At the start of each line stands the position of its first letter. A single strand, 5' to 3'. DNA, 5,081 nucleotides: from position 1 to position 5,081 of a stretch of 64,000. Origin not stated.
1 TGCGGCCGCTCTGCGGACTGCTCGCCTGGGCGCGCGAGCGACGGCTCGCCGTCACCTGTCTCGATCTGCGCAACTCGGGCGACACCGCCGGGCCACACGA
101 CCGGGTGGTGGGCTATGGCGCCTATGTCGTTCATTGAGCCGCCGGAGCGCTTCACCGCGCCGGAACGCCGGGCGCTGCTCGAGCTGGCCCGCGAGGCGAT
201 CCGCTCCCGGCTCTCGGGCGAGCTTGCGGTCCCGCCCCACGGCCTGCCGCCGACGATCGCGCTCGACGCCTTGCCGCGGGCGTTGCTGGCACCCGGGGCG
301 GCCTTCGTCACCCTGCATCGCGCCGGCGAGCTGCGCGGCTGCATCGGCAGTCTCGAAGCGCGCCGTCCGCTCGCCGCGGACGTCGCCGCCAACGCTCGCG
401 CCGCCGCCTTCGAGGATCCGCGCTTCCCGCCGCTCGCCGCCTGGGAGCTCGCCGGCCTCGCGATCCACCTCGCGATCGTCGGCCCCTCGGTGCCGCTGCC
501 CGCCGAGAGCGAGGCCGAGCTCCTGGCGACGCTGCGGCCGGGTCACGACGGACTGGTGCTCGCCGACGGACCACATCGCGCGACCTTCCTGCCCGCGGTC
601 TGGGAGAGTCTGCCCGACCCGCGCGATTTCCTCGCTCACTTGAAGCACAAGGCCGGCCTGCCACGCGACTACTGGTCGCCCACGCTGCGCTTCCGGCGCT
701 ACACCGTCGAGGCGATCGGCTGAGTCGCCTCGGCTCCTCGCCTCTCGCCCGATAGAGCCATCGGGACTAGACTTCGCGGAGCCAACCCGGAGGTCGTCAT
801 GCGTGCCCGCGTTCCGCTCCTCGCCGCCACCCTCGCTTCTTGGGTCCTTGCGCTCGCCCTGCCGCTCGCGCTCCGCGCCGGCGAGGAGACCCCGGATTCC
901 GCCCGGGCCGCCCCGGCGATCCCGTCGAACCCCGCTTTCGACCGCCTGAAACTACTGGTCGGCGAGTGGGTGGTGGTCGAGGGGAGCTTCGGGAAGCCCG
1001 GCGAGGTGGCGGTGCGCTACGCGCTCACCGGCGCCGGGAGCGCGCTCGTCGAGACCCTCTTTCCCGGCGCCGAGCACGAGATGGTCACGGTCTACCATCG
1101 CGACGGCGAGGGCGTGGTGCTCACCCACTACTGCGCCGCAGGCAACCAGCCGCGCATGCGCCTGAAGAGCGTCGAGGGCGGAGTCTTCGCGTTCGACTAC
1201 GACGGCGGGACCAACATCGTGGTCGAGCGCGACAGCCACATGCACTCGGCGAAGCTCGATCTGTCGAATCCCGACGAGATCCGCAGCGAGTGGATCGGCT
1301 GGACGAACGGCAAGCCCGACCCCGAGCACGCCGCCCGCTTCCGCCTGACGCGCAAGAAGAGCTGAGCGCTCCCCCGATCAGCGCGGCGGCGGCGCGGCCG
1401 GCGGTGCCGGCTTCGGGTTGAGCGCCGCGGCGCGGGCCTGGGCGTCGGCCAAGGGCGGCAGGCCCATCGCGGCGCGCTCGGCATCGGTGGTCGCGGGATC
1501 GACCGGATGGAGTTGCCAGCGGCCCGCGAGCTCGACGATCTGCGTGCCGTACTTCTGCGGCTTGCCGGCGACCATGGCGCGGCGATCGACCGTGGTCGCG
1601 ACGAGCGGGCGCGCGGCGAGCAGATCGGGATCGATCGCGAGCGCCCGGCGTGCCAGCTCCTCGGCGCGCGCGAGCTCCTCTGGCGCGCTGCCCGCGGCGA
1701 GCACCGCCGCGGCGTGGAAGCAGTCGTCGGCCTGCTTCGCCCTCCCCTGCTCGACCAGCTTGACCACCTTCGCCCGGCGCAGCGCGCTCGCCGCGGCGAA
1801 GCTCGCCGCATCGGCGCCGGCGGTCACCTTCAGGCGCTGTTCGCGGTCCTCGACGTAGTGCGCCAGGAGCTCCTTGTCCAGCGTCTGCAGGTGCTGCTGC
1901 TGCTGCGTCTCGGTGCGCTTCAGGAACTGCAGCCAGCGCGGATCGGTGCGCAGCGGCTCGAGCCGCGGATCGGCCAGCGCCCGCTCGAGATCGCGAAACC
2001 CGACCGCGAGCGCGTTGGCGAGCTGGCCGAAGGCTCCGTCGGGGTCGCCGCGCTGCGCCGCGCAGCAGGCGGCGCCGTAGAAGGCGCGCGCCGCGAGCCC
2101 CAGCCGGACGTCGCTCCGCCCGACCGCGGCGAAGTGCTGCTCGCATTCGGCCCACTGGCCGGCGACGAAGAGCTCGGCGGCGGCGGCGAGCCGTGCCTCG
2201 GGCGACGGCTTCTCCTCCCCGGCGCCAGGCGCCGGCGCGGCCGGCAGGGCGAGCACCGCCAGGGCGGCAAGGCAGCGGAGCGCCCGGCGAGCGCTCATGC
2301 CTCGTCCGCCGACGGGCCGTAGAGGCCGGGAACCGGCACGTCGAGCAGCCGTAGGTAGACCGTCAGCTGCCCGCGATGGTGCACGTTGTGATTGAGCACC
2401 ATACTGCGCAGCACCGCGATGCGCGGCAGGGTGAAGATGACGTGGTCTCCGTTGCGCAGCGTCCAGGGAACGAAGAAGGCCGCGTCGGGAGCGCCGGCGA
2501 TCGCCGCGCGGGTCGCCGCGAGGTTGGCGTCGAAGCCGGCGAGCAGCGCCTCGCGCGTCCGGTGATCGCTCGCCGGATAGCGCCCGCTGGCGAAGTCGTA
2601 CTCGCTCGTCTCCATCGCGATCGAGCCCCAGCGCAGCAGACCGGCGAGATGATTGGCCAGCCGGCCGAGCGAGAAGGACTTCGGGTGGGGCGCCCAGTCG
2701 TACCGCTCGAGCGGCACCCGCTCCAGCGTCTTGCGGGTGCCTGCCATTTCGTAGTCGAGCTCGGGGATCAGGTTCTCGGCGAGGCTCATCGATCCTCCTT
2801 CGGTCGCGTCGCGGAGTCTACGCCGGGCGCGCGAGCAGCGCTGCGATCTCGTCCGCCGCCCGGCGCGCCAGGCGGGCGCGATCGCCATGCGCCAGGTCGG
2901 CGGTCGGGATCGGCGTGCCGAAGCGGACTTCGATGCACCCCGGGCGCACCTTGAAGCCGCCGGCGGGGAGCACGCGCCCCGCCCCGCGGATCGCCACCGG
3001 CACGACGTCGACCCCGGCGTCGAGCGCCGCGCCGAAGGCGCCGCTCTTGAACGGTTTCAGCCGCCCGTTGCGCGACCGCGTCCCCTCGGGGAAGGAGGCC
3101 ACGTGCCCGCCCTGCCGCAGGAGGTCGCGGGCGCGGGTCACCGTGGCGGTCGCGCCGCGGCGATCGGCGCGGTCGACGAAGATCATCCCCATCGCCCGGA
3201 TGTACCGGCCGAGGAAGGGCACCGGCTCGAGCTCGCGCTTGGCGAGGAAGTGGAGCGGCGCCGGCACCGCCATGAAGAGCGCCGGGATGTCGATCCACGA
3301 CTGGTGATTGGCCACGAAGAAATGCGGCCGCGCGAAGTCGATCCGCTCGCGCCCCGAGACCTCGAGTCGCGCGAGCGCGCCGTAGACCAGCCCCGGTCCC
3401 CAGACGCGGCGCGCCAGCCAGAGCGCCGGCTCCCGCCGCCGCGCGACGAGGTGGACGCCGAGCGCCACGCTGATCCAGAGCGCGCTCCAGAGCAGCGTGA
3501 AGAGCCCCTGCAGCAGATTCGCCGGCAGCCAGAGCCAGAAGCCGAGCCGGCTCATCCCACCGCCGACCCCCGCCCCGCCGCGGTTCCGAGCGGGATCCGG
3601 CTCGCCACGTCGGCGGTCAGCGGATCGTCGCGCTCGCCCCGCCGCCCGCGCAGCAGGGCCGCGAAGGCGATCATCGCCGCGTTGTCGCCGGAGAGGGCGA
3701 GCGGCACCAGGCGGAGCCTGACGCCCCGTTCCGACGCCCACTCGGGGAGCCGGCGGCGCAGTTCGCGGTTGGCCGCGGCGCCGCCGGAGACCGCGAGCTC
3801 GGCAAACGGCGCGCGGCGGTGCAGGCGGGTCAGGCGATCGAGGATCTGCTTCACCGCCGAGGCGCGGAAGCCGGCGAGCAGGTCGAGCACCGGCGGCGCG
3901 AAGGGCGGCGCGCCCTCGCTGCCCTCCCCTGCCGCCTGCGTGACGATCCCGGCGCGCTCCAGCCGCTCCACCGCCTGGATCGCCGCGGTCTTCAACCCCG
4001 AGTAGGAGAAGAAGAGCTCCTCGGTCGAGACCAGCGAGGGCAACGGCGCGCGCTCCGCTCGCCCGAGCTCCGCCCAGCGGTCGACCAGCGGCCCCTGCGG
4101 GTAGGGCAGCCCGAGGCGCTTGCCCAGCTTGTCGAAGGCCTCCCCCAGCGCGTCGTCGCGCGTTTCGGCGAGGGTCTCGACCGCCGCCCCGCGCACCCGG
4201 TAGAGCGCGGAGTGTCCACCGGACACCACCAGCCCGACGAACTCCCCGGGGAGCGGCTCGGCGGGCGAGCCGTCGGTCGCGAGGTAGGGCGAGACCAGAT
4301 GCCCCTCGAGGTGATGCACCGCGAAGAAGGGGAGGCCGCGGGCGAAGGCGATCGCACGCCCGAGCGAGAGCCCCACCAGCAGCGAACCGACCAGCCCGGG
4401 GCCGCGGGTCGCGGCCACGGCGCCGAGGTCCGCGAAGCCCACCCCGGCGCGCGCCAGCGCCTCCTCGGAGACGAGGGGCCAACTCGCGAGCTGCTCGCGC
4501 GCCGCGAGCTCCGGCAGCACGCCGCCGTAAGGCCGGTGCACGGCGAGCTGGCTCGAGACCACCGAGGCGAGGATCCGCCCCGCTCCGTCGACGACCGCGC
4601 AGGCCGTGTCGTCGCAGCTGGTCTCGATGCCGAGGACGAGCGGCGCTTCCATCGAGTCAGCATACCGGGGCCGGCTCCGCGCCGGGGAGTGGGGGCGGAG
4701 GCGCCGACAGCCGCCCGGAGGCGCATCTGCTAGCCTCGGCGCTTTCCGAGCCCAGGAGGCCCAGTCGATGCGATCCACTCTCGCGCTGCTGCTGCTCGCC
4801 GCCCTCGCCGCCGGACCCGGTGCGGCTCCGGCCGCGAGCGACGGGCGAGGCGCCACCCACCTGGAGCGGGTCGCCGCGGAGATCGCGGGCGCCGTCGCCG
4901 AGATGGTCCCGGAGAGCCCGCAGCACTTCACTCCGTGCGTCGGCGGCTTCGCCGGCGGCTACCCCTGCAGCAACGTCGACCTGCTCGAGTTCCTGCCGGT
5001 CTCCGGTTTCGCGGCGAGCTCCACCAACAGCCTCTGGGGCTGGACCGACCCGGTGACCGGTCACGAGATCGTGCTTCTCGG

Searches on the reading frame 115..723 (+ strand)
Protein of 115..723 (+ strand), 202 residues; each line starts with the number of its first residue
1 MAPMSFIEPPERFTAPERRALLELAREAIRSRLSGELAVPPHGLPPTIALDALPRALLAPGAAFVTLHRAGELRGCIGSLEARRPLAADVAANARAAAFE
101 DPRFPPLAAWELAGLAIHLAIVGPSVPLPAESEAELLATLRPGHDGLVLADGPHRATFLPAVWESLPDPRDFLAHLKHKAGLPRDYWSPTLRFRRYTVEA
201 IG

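Call 29: search_protein_families(library=pfam, proteins=[window:115-723:+], max_evalue=0.0001)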
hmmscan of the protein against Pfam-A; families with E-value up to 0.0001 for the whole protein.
window:115-723:+ (202 aa): 1 family
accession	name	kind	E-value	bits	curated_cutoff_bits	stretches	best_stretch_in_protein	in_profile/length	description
PF01871.22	AMMECR1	-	1.1e-41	142.6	25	1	23-200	2-167/168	AMMECR1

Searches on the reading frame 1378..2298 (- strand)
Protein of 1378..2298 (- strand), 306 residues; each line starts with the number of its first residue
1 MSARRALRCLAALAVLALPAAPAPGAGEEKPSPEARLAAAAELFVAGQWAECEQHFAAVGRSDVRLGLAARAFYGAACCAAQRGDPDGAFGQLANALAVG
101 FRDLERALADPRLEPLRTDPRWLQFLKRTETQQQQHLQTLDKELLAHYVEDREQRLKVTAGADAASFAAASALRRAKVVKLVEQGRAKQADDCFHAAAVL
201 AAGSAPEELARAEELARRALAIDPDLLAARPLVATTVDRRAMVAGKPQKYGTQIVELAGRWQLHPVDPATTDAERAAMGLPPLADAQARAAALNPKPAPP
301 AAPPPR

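Call 29: search_protein_families(library=pfam, proteins=[window:1378-2298:-], max_evalue=0.0001)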
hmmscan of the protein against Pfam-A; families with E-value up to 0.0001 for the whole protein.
window:1378-2298:- (306 aa): 1 family
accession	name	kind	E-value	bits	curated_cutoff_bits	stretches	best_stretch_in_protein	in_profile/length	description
PF20329.3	DUF6624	-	8.4e-05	22.6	27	0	235-285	108-159/173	Family of unknown function (DUF6624)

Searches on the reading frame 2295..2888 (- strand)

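Call 29: search_protein_families(library=pfam, proteins=[window:2295-2888:-], max_evalue=0.0001)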
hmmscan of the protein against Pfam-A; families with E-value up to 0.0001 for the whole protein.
window:2295-2888:- (197 aa): 3 families
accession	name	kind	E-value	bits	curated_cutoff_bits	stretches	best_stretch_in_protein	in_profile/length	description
PF05163.17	DinB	-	2.1e-08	34.7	23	1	51-194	19-157/165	DinB family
PF12867.12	DinB_2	-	1e-05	26.4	24.8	1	49-175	7-128/128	DinB superfamily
PF04978.18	MST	-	4.1e-05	24.5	27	1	44-176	6-141/149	Mycothiol-S-transferase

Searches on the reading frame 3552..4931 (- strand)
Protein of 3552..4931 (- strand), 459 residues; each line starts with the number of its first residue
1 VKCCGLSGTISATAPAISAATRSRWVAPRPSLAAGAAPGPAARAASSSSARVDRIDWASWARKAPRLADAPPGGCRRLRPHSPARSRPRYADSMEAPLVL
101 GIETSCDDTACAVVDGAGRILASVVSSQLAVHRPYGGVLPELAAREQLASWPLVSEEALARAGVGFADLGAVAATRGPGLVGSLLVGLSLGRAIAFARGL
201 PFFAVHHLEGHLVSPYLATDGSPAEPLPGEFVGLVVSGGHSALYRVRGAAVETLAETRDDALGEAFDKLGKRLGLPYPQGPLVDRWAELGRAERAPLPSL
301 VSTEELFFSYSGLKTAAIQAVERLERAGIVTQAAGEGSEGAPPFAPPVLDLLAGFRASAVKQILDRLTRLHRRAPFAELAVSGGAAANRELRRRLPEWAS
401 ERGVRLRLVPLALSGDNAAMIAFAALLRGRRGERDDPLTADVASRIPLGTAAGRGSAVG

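Call 29: search_protein_families(library=pfam, proteins=[window:3552-4931:-], max_evalue=0.0001)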
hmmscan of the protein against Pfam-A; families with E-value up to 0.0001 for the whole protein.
window:3552-4931:- (459 aa): 1 family
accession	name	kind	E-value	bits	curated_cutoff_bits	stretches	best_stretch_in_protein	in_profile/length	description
PF00814.31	TsaD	-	3.9e-64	217.3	24.8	1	120-423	2-264/264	tRNA N6-adenosine threonylcarbamoyltransferase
